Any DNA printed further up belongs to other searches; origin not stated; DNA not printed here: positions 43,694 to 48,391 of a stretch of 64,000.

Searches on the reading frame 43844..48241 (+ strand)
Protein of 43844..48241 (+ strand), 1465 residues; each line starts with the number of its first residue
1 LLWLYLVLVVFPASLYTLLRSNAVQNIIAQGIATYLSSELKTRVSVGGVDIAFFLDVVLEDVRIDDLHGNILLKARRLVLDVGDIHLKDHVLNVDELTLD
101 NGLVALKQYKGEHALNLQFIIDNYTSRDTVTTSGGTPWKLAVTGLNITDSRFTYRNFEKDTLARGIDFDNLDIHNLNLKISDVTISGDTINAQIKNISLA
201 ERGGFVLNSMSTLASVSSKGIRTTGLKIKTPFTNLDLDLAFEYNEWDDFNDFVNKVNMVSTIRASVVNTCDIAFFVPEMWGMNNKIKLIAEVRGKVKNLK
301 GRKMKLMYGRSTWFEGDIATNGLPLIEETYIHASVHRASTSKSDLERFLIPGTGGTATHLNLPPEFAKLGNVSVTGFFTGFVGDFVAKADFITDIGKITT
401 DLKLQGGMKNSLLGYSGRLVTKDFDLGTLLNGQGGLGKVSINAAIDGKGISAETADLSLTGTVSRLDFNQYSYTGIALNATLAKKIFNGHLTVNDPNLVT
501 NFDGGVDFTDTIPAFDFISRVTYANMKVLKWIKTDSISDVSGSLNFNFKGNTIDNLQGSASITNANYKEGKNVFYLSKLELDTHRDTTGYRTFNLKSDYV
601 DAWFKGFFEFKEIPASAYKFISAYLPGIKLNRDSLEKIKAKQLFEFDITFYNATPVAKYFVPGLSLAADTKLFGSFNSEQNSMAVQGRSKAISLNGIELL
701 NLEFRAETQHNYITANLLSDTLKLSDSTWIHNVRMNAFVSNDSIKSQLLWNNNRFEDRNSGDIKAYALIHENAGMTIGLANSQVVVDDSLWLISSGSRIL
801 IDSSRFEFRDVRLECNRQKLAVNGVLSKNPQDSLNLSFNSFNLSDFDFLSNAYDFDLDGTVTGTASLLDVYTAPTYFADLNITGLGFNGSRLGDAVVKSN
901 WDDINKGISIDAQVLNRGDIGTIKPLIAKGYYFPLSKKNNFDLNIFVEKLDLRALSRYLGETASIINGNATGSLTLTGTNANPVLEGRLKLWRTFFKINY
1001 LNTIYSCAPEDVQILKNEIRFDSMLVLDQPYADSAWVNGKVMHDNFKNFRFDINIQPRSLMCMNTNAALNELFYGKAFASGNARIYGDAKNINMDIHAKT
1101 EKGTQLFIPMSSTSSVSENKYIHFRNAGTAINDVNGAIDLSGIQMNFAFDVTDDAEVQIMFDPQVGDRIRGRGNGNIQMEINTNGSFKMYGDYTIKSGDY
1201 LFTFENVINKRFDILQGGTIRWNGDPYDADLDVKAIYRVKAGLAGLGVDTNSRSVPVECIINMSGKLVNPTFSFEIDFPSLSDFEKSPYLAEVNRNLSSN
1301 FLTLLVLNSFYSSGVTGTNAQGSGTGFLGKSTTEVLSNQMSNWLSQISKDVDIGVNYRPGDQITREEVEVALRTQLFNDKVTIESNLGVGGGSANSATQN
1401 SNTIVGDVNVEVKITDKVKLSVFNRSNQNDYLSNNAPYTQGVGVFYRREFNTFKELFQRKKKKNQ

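Call 36: search_protein_families(library=pfam, proteins=[window:43844-48241:+], max_evalue=0.00001)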
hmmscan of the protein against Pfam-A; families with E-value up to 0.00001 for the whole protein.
window:43844-48241:+ (1465 aa): 2 families
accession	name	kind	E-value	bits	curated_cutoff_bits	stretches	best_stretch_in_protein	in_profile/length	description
PF04357.19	TamB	-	2.3e-56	192.2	22.4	1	1035-1450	13-381/381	TamB, inner membrane protein subunit of TAM complex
PF05359.17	DUF748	-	5.8e-10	38.3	50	1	8-187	20-191/1037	Domain of Unknown Function (DUF748)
